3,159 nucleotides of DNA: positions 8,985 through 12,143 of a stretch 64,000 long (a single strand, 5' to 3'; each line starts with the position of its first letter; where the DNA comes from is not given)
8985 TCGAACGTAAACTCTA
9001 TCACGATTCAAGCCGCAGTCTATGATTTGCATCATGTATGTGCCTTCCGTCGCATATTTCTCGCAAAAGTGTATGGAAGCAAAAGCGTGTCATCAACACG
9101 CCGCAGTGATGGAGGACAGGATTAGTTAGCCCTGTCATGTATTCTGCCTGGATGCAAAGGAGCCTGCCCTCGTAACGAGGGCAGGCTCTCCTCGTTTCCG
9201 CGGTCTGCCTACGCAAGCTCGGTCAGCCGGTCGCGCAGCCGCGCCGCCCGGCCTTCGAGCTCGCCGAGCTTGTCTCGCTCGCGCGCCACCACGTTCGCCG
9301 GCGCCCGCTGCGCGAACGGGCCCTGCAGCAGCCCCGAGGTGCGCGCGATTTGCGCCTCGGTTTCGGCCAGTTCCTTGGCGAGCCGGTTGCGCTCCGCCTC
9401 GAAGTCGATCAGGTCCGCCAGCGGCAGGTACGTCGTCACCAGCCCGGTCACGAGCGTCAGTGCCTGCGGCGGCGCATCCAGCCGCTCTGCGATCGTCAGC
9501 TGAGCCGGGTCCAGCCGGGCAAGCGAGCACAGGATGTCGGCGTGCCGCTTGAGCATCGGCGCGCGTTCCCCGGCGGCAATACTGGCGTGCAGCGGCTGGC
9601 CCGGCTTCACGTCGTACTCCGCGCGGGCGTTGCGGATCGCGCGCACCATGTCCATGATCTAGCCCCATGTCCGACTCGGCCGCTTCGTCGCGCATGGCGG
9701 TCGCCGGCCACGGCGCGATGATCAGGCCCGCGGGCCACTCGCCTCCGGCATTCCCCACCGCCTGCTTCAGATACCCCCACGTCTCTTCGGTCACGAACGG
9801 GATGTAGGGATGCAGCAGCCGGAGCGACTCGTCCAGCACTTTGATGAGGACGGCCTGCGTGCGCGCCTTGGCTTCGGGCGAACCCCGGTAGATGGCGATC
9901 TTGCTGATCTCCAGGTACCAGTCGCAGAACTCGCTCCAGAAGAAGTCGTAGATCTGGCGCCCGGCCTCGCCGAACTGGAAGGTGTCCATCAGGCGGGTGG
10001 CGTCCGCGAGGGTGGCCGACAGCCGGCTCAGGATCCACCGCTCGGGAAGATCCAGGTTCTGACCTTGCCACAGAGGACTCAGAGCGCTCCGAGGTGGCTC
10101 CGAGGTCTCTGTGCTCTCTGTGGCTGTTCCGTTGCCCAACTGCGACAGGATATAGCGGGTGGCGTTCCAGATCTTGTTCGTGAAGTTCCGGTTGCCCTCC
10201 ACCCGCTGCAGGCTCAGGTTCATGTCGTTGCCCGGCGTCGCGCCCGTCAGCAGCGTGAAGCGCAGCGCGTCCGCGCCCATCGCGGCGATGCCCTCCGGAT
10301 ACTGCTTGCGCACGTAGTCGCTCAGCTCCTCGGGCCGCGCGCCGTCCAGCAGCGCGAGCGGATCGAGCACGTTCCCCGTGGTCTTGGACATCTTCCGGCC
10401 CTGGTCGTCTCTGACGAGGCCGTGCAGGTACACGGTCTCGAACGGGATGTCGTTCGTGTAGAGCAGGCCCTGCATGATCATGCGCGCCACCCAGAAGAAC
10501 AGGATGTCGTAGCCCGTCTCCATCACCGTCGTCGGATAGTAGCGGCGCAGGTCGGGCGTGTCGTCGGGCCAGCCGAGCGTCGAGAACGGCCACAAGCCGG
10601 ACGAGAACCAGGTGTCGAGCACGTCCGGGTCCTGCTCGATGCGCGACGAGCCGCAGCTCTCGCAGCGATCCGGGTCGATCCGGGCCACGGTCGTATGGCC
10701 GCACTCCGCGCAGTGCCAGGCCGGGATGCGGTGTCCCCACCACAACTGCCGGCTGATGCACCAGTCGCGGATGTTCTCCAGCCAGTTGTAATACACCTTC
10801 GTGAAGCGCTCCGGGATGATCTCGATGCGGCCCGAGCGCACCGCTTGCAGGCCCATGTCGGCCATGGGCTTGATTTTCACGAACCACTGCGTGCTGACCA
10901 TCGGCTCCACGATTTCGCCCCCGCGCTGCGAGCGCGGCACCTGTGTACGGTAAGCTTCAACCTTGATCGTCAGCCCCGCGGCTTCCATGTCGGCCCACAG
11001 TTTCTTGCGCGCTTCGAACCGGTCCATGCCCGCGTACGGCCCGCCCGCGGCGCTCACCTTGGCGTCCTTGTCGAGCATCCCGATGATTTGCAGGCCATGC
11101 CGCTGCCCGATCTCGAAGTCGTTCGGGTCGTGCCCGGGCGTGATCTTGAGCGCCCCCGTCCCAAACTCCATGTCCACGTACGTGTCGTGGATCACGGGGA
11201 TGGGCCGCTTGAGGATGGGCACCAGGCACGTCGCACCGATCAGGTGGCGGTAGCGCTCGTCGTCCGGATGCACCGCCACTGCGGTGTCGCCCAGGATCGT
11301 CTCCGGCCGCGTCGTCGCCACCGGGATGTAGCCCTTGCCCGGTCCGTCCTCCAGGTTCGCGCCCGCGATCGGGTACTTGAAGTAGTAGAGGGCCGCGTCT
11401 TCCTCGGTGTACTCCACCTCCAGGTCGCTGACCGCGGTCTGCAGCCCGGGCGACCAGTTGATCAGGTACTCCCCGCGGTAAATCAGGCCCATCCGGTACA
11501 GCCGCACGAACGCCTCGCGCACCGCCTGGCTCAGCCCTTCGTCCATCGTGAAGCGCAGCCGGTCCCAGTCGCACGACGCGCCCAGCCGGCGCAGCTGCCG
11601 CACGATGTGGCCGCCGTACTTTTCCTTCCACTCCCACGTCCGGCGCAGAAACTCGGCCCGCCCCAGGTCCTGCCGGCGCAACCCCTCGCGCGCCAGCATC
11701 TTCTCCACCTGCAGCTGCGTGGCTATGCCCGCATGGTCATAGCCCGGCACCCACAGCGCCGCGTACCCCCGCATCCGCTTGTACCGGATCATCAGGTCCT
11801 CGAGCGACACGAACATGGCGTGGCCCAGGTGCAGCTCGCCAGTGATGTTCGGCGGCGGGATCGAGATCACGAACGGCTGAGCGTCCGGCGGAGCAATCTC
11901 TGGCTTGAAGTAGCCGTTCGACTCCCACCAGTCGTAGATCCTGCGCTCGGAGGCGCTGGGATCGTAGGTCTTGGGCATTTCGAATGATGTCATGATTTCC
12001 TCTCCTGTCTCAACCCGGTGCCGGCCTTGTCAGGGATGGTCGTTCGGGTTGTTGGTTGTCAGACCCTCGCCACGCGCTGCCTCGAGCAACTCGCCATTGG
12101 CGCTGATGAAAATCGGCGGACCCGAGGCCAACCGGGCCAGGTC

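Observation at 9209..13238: A vapBC toxin-antitoxin module sits between a Val T-box riboswitch and its cognate valS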

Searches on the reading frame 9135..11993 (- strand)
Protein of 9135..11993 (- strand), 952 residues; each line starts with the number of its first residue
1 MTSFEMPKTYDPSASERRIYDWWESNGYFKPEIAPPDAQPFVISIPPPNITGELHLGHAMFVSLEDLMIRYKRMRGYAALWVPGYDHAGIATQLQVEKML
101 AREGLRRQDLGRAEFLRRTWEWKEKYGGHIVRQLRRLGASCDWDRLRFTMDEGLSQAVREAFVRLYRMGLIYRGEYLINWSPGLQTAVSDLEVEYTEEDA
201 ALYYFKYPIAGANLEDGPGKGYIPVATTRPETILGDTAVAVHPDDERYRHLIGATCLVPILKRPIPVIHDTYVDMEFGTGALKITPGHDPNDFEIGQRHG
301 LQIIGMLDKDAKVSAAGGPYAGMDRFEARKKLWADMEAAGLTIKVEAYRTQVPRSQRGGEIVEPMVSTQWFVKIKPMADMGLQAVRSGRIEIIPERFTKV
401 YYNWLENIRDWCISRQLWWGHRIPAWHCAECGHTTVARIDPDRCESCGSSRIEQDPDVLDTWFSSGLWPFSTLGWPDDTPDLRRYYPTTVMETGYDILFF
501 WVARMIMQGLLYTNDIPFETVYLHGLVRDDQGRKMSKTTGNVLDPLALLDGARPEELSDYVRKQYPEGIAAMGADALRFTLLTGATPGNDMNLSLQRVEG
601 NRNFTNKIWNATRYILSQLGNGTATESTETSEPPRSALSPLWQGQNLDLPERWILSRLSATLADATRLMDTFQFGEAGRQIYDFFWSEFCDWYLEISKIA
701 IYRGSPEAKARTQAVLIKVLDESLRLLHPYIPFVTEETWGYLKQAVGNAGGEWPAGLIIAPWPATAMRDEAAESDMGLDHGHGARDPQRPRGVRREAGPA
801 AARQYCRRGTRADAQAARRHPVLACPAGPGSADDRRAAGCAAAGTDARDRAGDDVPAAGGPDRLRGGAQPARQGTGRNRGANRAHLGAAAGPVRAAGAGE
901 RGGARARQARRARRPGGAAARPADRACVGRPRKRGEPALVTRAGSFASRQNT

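Call 6: search_protein_families(library=pfam, proteins=[window:9135-11993:-], max_evalue=0.01)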
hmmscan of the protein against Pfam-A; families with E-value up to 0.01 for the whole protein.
window:9135-11993:- (952 aa): 4 families
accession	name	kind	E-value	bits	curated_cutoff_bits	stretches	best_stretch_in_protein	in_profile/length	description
PF00133.28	tRNA-synt_1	-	4.7e-138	460.8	22.7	1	19-594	2-414/414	tRNA synthetases class I (I, L, M and V)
PF08264.19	Anticodon_1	-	3.8e-32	111.6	25.1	1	651-770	1-113/148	Anticodon-binding domain of tRNA ligase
PF09334.17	tRNA-synt_1g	-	2.4e-15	56.7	20.1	2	43-192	3-134/391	tRNA synthetases class I (M)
PF13603.12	tRNA-synt_1_2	-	5.6e-09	36.2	25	1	253-310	86-143/185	Leucyl-tRNA synthetase, editing domain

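Call 7: find_related_loci(query=window:9660-11993:-, collection=genome_contigs, flank=6000)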
Query window:9660-11993:- (778 aa) in genome_contigs; peptide patterns used: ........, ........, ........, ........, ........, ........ (x = any residue, [..] = any of these).
600 stretches matched a pattern (row limit reached: there are more); 586 encode a relative of the query (tblastn E <= 1e-3); the best 80 are kept; 80 distinct loci.
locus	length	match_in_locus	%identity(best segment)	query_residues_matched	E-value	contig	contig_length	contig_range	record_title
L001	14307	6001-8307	86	3-778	0e+0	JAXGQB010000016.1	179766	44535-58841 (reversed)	MAG: Anaerolineae bacterium isolate AnMBR.bin316 bin316_16, whole genome shotgun sequence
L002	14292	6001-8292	86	1-778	0e+0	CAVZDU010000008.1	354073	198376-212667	MAG: uncultured Chloroflexia bacterium isolate MFD05942.bin.2.46 genome assembly, contig: contig_44530, whole genome sho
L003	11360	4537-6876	85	1-778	0e+0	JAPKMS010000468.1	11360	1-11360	MAG: Anaerolineae bacterium isolate MO66 k75_897836, whole genome shotgun sequence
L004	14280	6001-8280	82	1-778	0e+0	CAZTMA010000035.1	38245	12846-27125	MAG TPA_asm: uncultured Anaerolineales bacterium isolate SRP239243_co1_342 genome assembly, contig: NODE_1371_length_382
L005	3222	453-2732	82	1-778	0e+0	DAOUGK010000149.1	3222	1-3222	MAG TPA_asm: Anaerolineae bacterium isolate R69_164 k135_800698, whole genome shotgun sequence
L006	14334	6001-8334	83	1-778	0e+0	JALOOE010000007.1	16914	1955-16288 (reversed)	MAG: Anaerolineae bacterium isolate Prado095 scaffold_5412, whole genome shotgun sequence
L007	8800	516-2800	84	1-778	0e+0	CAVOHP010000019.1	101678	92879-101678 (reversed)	MAG: uncultured Chloroflexia bacterium isolate MFD09848.bin.2.72 genome assembly, contig: contig_26704, whole genome sho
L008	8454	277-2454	70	5-778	0e+0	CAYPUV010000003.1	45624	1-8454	MAG TPA_asm: uncultured Anaerolineaceae bacterium isolate binchicken_co64_42 genome assembly, contig: NODE_460_length_45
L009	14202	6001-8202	69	5-778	0e+0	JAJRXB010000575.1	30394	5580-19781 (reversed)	MAG: Chloroflexota bacterium isolate Dive96_bin3.112 k141_5229844, whole genome shotgun sequence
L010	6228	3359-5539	70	5-778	0e+0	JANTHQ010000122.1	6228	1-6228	MAG: Anaerolineaceae bacterium isolate bin30018 c_000000002354, whole genome shotgun sequence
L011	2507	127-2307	70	5-778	0e+0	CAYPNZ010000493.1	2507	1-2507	MAG TPA_asm: uncultured Anaerolineaceae bacterium isolate SRP163575_co1_41 genome assembly, contig: NODE_88723_length_25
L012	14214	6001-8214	65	5-778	0e+0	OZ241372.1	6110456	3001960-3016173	MAG: Anaerolineae bacterium isolate 91413526-a19b-453a-ba52-6be33c551559 genome assembly, chromosome: 1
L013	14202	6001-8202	65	5-776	0e+0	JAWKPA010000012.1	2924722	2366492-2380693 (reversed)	MAG: Chloroflexota bacterium isolate BC3.16 BC3.16.fa-12, whole genome shotgun sequence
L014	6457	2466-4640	65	5-778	0e+0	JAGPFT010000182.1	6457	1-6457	MAG: Anaerolineae bacterium isolate Gw_SlDig_bin_20 Gw_SlDig_26012_length_6457_cov_6.014692, whole genome shotgun sequen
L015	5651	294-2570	65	1-763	0e+0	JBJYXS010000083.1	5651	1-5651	MAG: Anaerolineales bacterium isolate S5_7_050615r2r1_18 S5_7_050615r2r1_18_000000000083, whole genome shotgun sequence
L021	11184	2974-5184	63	1-763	0e+0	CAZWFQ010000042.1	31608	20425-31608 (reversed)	MAG TPA_asm: uncultured Anaerolineaceae bacterium isolate SRP192927_co7_404 genome assembly, contig: NODE_2259_length_31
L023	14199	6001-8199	64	1-763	0e+0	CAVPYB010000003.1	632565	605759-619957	MAG: uncultured Chloroflexia bacterium isolate MFD09964.bin.2.153 genome assembly, contig: contig_15355, whole genome sh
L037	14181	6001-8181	63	6-763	0e+0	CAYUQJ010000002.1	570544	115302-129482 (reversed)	MAG TPA_asm: uncultured Leptolinea sp. isolate binchicken_co27_78 genome assembly, contig: NODE_10_length_570544_cov_59.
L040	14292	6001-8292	63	1-772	0e+0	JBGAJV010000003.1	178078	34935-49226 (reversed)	MAG: Anaerolineales bacterium isolate MAG_AAO_H125.59 AAOH125-59_opera_contig_372, whole genome shotgun sequence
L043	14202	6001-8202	61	1-763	0e+0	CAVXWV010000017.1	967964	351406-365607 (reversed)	MAG: uncultured Chloroflexia bacterium isolate MFD04716.bin.2.163 genome assembly, contig: contig_6552, whole genome sho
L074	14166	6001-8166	62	1-774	0e+0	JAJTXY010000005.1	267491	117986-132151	MAG: Anaerolineae bacterium isolate DTUCFX7 5-Genome24, whole genome shotgun sequence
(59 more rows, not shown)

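Call 39: search_protein_families(library=pfam, proteins=[L014:1496-2263:+, L023:5070-5954:+, L021:361-2880:+, L037:4112-5965:+, L040:4999-5934:+, L043:5063-5989:+, L074:5040-5831:+], max_evalue=0.00001)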
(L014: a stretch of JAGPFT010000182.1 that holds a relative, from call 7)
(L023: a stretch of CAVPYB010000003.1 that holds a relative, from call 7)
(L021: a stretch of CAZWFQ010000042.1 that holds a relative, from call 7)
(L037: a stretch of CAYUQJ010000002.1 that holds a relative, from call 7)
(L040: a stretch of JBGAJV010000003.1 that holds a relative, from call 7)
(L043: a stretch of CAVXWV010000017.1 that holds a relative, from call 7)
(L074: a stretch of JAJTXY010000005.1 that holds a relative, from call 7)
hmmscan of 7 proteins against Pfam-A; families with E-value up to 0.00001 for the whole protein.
L014:1496-2263:+ (256 aa): 5 families
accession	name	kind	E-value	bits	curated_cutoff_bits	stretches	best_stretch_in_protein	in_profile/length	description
PF13649.12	Methyltransf_25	-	4.7e-18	66.1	27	1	49-148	1-97/97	Methyltransferase domain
PF08241.18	Methyltransf_11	-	4.8e-14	53.2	21.2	1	50-152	1-95/95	Methyltransferase domain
PF13847.12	Methyltransf_31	-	6.7e-12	45.7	27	1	47-156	5-113/145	Methyltransferase domain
PF08242.18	Methyltransf_12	-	1.9e-10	41.8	30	1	50-150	1-98/98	Methyltransferase domain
PF13489.12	Methyltransf_23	-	5.7e-07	29.8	27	1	46-154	23-118/164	Methyltransferase domain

L023:5070-5954:+ (295 aa): 2 families
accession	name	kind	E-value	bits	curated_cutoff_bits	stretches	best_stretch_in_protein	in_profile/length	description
PF02567.21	PhzC-PhzF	-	8.7e-54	183.3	27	1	9-291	1-281/281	Phenazine biosynthesis-like protein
PF05544.16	Pro_racemase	-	4.4e-06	26.4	27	1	54-132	64-142/325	Proline racemase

L021:361-2880:+ (840 aa): 3 families
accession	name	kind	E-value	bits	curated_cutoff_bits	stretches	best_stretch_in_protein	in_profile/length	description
PF00133.28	tRNA-synt_1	-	4.6e-74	250.1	22.7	1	19-574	4-411/414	tRNA synthetases class I (I, L, M and V)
PF08264.19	Anticodon_1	-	2.4e-33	115.5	25.1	1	618-771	1-145/148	Anticodon-binding domain of tRNA ligase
PF09334.17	tRNA-synt_1g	-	1.6e-17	63.8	20.1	1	40-184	3-132/391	tRNA synthetases class I (M)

L037:4112-5965:+ (618 aa): 1 family
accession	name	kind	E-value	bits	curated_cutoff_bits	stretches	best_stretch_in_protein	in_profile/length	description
PF00128.31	Alpha-amylase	-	8.8e-39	134.4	22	1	53-454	2-359/446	Alpha amylase, catalytic domain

L040:4999-5934:+ (312 aa): 1 family
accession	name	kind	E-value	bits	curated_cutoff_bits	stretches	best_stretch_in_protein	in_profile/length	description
PF03069.20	FmdA_AmdA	-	3.5e-28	99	27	2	161-215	202-257/373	Acetamidase/Formamidase family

L043:5063-5989:+ (309 aa): 3 families
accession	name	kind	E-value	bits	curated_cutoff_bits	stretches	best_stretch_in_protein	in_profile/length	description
PF22316.2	ABhydrolase-like_N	-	5.4e-13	49.2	27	1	10-106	8-105/106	A/B hydrolase-like, N-terminal domain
PF02230.22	Abhydrolase_2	-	2.1e-07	31.4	23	1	193-244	99-150/217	Phospholipase/Carboxylesterase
PF12146.15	Hydrolase_4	-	1.2e-06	28.5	27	1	171-251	50-125/239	Serine aminopeptidase, S33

L074:5040-5831:+ (264 aa): 6 families
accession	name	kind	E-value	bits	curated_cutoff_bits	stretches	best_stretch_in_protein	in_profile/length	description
PF13649.12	Methyltransf_25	-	3.8e-15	56.8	27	1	53-154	1-97/97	Methyltransferase domain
PF13847.12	Methyltransf_31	-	1.8e-10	41.1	27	1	51-160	5-111/145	Methyltransferase domain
PF08241.18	Methyltransf_11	-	2.7e-10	41.2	21.2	1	54-158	1-95/95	Methyltransferase domain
PF08242.18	Methyltransf_12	-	2.8e-09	38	30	1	54-155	1-97/98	Methyltransferase domain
PF13489.12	Methyltransf_23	-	1.9e-08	34.7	27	1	47-247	20-162/164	Methyltransferase domain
PF09445.16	Methyltransf_15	-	8.1e-07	29.2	22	1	51-116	2-67/165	RNA cap guanine-N2 methyltransferase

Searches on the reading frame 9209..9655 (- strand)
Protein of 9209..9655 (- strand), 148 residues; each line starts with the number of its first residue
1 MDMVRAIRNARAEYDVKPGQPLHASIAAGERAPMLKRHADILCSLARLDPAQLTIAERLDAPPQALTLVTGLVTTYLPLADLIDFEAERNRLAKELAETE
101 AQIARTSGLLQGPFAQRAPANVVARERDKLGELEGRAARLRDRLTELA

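Call 6: search_protein_families(library=pfam, proteins=[window:9209-9655:-], max_evalue=0.01)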
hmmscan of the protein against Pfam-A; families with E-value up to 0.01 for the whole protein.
window:9209-9655:- (148 aa): 1 family
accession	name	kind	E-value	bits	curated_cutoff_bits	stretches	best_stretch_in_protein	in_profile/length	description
PF10458.14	Val_tRNA-synt_C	-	1.4e-15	57.8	25.9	1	84-148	1-66/66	Valyl tRNA synthetase tRNA binding arm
